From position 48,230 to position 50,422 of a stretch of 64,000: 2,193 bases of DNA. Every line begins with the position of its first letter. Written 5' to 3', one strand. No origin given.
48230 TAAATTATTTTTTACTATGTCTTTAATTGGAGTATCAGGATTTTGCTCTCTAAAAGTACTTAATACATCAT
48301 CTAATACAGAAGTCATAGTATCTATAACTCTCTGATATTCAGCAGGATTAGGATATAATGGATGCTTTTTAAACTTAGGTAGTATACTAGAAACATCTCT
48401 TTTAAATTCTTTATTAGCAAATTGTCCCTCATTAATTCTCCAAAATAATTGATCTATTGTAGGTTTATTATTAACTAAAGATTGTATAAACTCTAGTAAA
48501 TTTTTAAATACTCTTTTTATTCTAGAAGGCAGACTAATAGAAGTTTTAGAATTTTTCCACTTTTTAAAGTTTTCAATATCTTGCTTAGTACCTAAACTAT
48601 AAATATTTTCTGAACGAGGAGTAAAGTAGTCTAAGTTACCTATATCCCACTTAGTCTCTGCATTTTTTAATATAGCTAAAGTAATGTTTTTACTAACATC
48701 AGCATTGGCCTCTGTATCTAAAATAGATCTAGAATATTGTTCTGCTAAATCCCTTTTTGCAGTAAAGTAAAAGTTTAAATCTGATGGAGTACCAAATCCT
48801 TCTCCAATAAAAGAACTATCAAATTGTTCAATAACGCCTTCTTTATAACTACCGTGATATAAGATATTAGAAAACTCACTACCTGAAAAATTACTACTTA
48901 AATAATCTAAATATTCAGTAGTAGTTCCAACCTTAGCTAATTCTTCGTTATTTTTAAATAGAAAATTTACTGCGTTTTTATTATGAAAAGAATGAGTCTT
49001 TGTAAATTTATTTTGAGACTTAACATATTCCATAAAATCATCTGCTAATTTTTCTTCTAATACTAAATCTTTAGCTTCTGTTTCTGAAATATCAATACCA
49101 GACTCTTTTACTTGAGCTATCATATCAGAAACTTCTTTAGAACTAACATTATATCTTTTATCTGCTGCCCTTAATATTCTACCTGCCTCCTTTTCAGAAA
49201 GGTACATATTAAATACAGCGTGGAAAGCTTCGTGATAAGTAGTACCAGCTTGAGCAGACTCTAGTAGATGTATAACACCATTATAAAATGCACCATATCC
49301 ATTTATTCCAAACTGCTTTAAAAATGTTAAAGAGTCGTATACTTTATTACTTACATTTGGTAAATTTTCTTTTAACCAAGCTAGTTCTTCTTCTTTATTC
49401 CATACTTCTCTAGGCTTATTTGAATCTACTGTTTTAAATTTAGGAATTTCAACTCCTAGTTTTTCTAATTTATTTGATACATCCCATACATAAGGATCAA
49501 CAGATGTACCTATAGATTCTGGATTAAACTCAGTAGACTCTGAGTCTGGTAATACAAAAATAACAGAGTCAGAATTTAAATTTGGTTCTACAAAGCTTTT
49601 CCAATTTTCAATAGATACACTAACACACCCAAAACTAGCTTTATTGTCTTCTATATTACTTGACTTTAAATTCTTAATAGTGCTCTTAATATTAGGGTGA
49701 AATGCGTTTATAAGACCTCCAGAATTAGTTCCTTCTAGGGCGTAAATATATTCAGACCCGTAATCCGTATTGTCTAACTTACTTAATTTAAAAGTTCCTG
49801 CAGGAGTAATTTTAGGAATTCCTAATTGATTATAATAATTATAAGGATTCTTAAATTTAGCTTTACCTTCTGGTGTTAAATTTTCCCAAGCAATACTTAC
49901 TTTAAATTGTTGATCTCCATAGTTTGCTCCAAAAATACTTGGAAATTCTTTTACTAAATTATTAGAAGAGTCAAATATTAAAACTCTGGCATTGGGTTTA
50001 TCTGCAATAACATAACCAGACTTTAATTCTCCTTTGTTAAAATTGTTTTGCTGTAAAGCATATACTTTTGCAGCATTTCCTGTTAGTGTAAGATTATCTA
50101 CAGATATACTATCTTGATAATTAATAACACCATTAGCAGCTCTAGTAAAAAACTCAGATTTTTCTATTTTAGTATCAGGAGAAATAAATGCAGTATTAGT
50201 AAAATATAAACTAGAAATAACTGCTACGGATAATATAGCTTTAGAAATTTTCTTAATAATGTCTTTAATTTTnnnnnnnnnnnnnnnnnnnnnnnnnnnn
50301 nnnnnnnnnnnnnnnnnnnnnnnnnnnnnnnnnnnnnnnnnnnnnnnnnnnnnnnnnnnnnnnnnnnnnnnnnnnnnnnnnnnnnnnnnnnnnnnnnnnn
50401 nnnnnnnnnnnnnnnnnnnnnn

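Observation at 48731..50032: YkuD L,D-transpeptidase-like, HEXXH zincin and ART-like modules in tandem in the middle of the giant protein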

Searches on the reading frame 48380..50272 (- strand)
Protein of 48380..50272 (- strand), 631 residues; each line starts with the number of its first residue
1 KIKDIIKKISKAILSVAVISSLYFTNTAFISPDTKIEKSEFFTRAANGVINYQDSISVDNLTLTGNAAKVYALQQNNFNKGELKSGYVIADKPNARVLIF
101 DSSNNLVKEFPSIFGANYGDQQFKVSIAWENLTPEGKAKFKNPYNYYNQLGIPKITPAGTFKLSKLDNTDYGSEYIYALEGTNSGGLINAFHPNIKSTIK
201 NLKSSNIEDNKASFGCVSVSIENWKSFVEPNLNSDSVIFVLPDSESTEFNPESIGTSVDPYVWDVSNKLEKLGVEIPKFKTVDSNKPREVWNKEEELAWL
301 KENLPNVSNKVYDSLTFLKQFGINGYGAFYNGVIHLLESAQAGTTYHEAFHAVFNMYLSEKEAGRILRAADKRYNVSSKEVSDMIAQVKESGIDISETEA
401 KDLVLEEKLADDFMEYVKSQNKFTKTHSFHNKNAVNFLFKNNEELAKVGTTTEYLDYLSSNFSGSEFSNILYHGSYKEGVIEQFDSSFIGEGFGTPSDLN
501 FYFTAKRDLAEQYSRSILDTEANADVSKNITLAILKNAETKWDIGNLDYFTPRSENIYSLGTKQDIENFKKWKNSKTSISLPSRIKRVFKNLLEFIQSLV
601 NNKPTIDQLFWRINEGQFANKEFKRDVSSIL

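Call 7: find_homologous_proteins(query=window:48380-50272:-, max_evalue=0.001)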
Query window:48380-50272:- (631 aa): 7 proteins with E <= 0.001 among 8000 candidates.
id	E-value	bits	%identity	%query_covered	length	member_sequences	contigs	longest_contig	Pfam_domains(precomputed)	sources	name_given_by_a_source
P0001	2.1e-12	64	34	32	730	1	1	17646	-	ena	-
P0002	3.0e-12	64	33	31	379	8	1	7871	-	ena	-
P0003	4.1e-12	64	40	21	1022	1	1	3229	-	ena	-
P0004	6.7e-12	63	31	27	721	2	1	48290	PF12705.14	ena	-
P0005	8.6e-12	62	37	24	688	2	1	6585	-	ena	-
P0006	9.0e-11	59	31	28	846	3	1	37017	PF12705.14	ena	-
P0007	4.0e-7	47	34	23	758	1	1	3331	-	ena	-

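Call 11: search_dna_similar(query=window:48380-50272:-, collection=phages, mode=protein, max_evalue=0.001, max_rows=40)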
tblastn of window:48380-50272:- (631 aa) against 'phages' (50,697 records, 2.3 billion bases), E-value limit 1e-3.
Records with a match: 36; places in all: 36; records where one place covers at least 80% of the query: 0.
Best place of each record, by identity: <60% 36.
By first word of the organism name: Bacteroides 27; uncultured 6; Kehishuvirus 1; Bacteriophage 1; Dulem 1.
By host as written in the record: Bacteroides intestinalis DSM 108646 25; - 7; Bacteroides intestinalis APC919/174 2; Bacteroides cellulosilyticus 1; Varecia variegata 1.
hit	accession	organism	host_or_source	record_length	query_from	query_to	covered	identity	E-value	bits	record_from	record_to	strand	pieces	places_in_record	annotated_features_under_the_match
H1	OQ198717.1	Kehishuvirus sp. 'tikkala'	Bacteroides cellulosilyticus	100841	288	472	29%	33.7%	3e-13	79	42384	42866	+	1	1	RNA-polymerase subunit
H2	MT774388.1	uncultured phage cr112_1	human feces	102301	288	472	29%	33.5%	2e-12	77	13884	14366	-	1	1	putative RNA-polymerase subunit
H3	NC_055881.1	uncultured phage cr112_1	human feces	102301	288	472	29%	33.5%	2e-12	77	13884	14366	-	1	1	putative RNA-polymerase subunit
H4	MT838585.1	Bacteriophage sp.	human fecal samples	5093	290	422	21%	36.2%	2e-11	73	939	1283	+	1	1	record has no annotation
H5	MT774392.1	uncultured phage cr128_1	human feces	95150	278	420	23%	33.3%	2e-13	81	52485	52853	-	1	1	putative RNA-polymerase subunit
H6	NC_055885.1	uncultured phage cr128_1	human feces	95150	278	420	23%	33.3%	2e-13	81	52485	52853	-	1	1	putative RNA-polymerase subunit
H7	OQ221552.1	Bacteroides phage PhiCrAssBcn17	Bacteroides intestinalis DSM 108646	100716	288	430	23%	33.1%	2e-12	77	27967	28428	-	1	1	putative RNA-polymerase subunit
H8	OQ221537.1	Bacteroides phage PhiCrAssBcn2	Bacteroides intestinalis DSM 108646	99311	288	430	23%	33.1%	2e-12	76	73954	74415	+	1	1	putative RNA-polymerase subunit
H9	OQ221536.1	Bacteroides phage PhiCrAssBcn1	Bacteroides intestinalis DSM 108646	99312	288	430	23%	33.1%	2e-12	76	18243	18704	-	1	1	putative RNA-polymerase subunit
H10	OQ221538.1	Bacteroides phage PhiCrAssBcn3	Bacteroides intestinalis DSM 108646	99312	288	430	23%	33.1%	2e-12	76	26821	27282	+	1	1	putative RNA-polymerase subunit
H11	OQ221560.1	Bacteroides phage PhiCrAssBcn25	Bacteroides intestinalis DSM 108646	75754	288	430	23%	33.1%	3e-12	76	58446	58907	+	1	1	putative RNA-polymerase subunit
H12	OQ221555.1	Bacteroides phage PhiCrAssBcn20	Bacteroides intestinalis DSM 108646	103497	288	430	23%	33.1%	3e-12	76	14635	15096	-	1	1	putative RNA-polymerase subunit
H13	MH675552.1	Bacteroides phage crAss001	Bacteroides intestinalis APC919/174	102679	288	439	24%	30.5%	3e-12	76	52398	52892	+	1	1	putative RNA-polymerase subunit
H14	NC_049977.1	Bacteroides phage crAss001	Bacteroides intestinalis APC919/174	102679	288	439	24%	30.5%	3e-12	76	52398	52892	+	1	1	putative RNA-polymerase subunit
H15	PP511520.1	Dulem virus 41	Varecia variegata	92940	277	422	23%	30.7%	5e-11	72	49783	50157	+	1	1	structural protein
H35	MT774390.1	uncultured phage cr85_1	human feces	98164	279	367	14%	37.6%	2e-8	64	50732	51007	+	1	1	putative RNA-polymerase subunit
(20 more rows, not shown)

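Call 13: get_annotated_region(hit=H14, flank=12000)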
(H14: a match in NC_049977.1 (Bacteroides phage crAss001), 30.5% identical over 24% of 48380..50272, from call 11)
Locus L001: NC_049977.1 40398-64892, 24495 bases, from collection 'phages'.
description: Bacteroides phage crAss001, complete genome.
organism: Bacteroides phage crAss001 (NCBI taxid 2301731)
taxonomy: Viruses; Duplodnaviria; Heunggongvirae; Uroviricota; Caudoviricetes; Crassvirales; Steigviridae; Asinivirinae; Kehishuvirus; Kehishuvirus primarius
host: Bacteroides intestinalis APC919/174; source: -; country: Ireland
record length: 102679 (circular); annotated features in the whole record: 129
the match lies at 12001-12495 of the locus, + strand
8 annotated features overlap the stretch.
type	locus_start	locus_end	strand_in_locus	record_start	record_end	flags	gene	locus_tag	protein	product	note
CDS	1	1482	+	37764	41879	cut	-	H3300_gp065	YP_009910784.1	virion structural protein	Gp44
CDS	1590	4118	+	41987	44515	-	-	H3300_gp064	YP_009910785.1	putative transmembrane protein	Gp45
CDS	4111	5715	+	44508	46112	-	-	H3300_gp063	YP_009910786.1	hypothetical protein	Gp46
CDS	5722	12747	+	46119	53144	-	-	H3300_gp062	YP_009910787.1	putative RNA-polymerase subunit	Gp47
CDS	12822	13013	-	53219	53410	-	-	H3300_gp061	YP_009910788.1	shock protein C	Gp48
CDS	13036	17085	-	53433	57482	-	-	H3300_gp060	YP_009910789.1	putative RNA-polymerase subunit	Gp49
CDS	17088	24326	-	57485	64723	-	-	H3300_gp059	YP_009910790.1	putative RNA polymerase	Gp50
CDS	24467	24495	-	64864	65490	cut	-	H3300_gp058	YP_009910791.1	hypothetical protein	Gp51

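Call 19: find_related_loci(query=window:48380-50092:-, collection=viral_contigs, flank=3000)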
Query window:48380-50092:- (571 aa) in viral_contigs; peptide patterns used: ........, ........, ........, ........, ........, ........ (x = any residue, [..] = any of these).
9 stretches matched a pattern, but none encodes a relative of the query by tblastn (E <= 1e-3).

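Call 21: search_protein_families(library=pfam, proteins=[P0001, P0003, P0004, P0005, P0006, P0007], max_evalue=0.1)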
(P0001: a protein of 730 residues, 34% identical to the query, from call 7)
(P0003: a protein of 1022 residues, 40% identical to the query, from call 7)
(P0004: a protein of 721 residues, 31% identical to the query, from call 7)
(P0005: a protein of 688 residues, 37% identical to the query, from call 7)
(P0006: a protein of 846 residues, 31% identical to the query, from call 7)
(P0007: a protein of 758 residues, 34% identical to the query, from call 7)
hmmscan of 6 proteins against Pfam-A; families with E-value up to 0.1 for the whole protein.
P0001 (730 aa): 3 families
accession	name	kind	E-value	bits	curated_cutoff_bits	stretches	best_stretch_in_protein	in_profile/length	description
PF19068.5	DUF5764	-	0.0054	17.2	29.2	1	595-652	2-59/133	Family of unknown function (DUF5764)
PF12705.13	PDDEXK_1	-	0.0056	17.1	22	0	192-230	119-152/247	PD-(D/E)XK nuclease superfamily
PF18288.6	FAA_hydro_N_2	-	0.021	15.7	25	1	624-669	17-61/78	Fumarylacetoacetase N-terminal domain 2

P0003 (1022 aa): 1 family
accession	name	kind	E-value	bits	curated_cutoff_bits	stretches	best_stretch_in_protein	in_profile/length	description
PF12705.13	PDDEXK_1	-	0.014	15.8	22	0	362-399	120-152/247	PD-(D/E)XK nuclease superfamily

P0004 (721 aa): 4 families
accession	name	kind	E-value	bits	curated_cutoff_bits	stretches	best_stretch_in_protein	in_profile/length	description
PF12705.13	PDDEXK_1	-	2.1e-05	25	22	1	108-207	89-172/247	PD-(D/E)XK nuclease superfamily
PF01939.22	NucS_C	-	0.0048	17.3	24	1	159-191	31-63/124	Endonuclease NucS C-terminal domain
PF14830.12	Haemocyan_bet_s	-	0.01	16.2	24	0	146-217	26-84/103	Haemocyanin beta-sandwich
PF15259.11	GTSE1_N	-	0.098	13.3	27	0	308-364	38-96/144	G-2 and S-phase expressed 1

P0005 (688 aa): 1 family
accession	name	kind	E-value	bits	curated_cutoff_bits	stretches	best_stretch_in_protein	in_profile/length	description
PF10369.15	ALS_ss_C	-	0.016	15.6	23.2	0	120-150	12-42/74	Small subunit of acetolactate synthase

P0006 (846 aa): 4 families
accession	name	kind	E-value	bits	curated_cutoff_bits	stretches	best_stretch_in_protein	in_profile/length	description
PF12705.13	PDDEXK_1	-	1.8e-05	25.2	22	1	224-328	85-175/247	PD-(D/E)XK nuclease superfamily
PF01939.22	NucS_C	-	0.0078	16.6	24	1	279-310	31-62/124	Endonuclease NucS C-terminal domain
PF14830.12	Haemocyan_bet_s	-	0.033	14.6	24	0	272-336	29-83/103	Haemocyanin beta-sandwich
PF25767.1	ARM_TBCD_2nd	-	0.056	13.3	29.7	0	440-592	14-162/245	Tubulin-specific chaperone D-like, ARM repeats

P0007 (758 aa): 0 families

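Call 27: get_annotated_region(hit=H5, flank=9000)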
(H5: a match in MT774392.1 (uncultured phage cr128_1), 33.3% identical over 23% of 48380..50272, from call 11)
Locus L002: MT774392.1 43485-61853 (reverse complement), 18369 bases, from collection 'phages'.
description: Uncultured phage cr128_1, complete genome.
organism: uncultured phage cr128_1 (NCBI taxid 2772076)
taxonomy: Viruses; Duplodnaviria; Heunggongvirae; Uroviricota; Caudoviricetes; Crassvirales; Steigviridae; Asinivirinae; Mahlunavirus; Mahlunavirus rarus
host: -; source: human feces; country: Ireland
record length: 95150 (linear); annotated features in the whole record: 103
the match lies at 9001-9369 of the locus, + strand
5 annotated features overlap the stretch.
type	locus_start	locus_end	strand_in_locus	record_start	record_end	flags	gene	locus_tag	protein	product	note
CDS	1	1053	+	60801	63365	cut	-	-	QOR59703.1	hypothetical protein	gp_25428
CDS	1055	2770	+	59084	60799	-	-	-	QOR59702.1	hypothetical protein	gp_25427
CDS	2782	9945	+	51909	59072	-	-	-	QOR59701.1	putative RNA-polymerase subunit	gp_25426; putative RNA-polymerase subunit [phiCrAss001]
CDS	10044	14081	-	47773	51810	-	-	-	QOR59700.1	putative RNA-polymerase subunit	gp_25425; putative RNA-polymerase subunit [phiCrAss001]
CDS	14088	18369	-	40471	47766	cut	-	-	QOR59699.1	putative RNA polymerase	gp_25424; putative RNA polymerase [phiCrAss001]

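Call 28: get_annotated_region(hit=H15, flank=9000)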
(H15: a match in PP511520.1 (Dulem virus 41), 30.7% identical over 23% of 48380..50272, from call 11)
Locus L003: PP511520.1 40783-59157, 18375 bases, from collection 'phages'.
description: Dulem virus 41 isolate Duke_24FS_1, complete genome.
organism: Dulem virus 41 (NCBI taxid 3145759)
taxonomy: Viruses; Duplodnaviria; Heunggongvirae; Uroviricota; Caudoviricetes
host: Varecia variegata; source: feces; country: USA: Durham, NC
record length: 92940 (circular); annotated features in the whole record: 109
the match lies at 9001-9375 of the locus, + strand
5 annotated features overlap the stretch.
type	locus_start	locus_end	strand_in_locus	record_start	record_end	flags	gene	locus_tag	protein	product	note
CDS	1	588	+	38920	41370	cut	-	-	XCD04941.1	hypothetical protein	-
CDS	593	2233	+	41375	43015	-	-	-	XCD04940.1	hypothetical protein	-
CDS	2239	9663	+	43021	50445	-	-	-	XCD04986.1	structural protein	-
CDS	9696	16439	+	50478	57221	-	-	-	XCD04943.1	hypothetical protein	-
CDS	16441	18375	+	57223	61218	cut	-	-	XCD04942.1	hypothetical protein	-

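Call 29: get_annotated_region(hit=H35, flank=9000)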
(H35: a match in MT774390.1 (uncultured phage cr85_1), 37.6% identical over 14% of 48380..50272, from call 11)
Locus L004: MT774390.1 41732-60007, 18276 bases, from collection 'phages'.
description: Uncultured phage cr85_1, complete genome.
organism: uncultured phage cr85_1 (NCBI taxid 2772074)
taxonomy: Viruses; Duplodnaviria; Heunggongvirae; Uroviricota; Caudoviricetes; Crassvirales; Steigviridae; Asinivirinae; Kahnovirus; Kahnovirus oralis
host: -; source: human feces; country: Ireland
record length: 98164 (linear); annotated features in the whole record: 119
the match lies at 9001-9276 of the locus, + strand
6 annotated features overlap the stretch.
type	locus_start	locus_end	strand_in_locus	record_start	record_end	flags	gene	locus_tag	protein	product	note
CDS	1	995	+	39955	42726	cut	-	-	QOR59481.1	hypothetical protein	gp_24238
CDS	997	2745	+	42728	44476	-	-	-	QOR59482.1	hypothetical protein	gp_24239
CDS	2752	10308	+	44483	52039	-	-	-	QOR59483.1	putative RNA-polymerase subunit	gp_24240; putative RNA-polymerase subunit [phiCrAss001]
CDS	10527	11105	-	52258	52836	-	-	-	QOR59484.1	HNH endonuclease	gp_24241; HNH endonuclease [Lactobacillus phage phiAQ113]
CDS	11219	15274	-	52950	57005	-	-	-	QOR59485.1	putative RNA-polymerase subunit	gp_24242; putative RNA-polymerase subunit [phiCrAss001]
CDS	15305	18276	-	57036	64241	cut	-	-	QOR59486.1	putative RNA polymerase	gp_24243; putative RNA polymerase [phiCrAss001]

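Call 30: get_annotated_region(hit=H2, flank=9000)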
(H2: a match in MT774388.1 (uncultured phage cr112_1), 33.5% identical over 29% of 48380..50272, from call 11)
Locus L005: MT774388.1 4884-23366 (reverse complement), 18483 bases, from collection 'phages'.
description: Uncultured phage cr112_1, complete genome.
organism: uncultured phage cr112_1 (NCBI taxid 2772072)
taxonomy: Viruses; Duplodnaviria; Heunggongvirae; Uroviricota; Caudoviricetes; Crassvirales; Steigviridae; Asinivirinae; Kehishuvirus; Kehishuvirus splanchnicus
host: -; source: human feces; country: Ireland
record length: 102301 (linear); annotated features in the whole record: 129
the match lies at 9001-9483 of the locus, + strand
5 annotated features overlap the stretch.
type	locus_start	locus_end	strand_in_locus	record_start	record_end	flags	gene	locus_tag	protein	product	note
CDS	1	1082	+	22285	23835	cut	-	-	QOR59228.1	hypothetical protein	gp_23363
CDS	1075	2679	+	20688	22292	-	-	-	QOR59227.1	hypothetical protein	gp_23362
CDS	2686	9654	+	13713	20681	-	-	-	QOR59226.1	putative RNA-polymerase subunit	gp_23361; putative RNA-polymerase subunit [phiCrAss001]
CDS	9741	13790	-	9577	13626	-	-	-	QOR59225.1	putative RNA-polymerase subunit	gp_23360; putative RNA-polymerase subunit [phiCrAss001]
CDS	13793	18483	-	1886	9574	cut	-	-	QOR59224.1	putative RNA polymerase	gp_23359; putative RNA polymerase [phiCrAss001]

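Call 113: find_encoding_contigs(protein=P0004, flank=10000, max_places=2)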
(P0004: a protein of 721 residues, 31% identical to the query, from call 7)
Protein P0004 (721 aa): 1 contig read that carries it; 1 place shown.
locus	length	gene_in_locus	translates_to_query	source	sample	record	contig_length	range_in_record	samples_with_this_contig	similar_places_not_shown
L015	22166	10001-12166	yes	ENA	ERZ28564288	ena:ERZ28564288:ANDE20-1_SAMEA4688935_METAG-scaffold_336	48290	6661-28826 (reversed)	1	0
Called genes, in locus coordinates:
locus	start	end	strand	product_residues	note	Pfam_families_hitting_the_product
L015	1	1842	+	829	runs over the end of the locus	PF25725:crAss_CARG1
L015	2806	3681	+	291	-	-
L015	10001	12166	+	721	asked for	PF12705:PDDEXK_1 (faint)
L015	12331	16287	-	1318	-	-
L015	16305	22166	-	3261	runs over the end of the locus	PF18760:ART-PolyVal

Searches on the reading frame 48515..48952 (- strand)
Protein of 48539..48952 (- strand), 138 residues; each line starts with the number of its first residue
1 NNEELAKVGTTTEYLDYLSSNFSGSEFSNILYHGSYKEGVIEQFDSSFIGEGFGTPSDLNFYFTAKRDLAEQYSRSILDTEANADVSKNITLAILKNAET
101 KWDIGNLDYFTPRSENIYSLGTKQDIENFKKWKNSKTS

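Call 23: find_homologous_proteins(query=window:48515-48922:-, max_evalue=0.01)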
Query window:48515-48922:-: 10 candidates shared short words with the query, none scored E <= 0.01.

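Call 47: search_protein_families(library=pfam, proteins=[window:48539-48952:-], max_evalue=1)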
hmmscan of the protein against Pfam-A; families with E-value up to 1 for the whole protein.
seq(138 aa): 3 families
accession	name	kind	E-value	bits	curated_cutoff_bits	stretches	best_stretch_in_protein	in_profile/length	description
PF18760.7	ART-PolyVal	-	2.4e-05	25.6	31.2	1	30-85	8-52/140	ADP-Ribosyltransferase in polyvalent proteins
PF13151.12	DUF3990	-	0.063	13.4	32.2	1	30-81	2-49/152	Protein of unknown function (DUF3990)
PF09691.15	T2SS_PulS_OutS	-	0.1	13.1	25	1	64-123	35-89/110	Type II secretion system pilotin lipoprotein (PulS_OutS)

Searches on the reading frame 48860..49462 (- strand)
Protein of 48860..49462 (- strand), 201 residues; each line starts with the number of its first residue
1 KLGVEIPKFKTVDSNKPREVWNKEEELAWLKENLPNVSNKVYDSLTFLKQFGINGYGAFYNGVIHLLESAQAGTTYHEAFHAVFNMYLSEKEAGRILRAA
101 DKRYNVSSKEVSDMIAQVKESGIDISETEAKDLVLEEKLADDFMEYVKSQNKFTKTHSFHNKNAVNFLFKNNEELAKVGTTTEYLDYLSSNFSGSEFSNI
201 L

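Call 5: search_protein_families(library=pfam, proteins=[window:48860-49462:-], max_evalue=10)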
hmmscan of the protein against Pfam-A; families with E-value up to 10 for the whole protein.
window:48860-49462:- (201 aa): 3 families
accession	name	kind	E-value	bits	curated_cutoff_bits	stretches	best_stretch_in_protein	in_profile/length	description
PF16217.10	M64_N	-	0.047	13.7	27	1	61-99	52-90/122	Peptidase M64 N-terminus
PF09183.16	DUF1947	-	0.063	13.9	22.5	1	102-129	1-28/65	Domain of unknown function (DUF1947)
PF21120.3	MCM_WH_arc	-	0.079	13.4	26.1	1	102-123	32-53/63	Archaeal MCM, winged-helix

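Call 6: search_protein_families(library=phrogs, proteins=[window:48860-49462:-], max_evalue=1)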
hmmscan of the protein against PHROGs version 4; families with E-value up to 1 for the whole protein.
window:48860-49462:- (201 aa): 3 families
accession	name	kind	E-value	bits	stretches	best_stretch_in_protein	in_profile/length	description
phrog_37587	-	unknown function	0.02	16.2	1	60-114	21-73/92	-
phrog_32148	-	unknown function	0.18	12.8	1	144-170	6-32/80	-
phrog_12681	-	unknown function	0.58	11.6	0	120-174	46-99/114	-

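Call 8: search_protein_families(library=ncbifam, proteins=[window:48860-49462:-], max_evalue=1)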
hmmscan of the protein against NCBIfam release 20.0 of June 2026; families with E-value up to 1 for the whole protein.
window:48860-49462:- (201 aa): 2 families
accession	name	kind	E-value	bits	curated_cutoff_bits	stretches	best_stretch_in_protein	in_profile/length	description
NF033098.1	bla_CblA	exception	0.018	14.1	625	1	72-119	165-212/296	CblA family class A beta-lactamase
NF008847.0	PRK11886.1-2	equivalog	0.033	13.5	293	1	101-150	26-75/320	bifunctional biotin--[acetyl-CoA-carboxylase] ligase/biotin operon repressor BirA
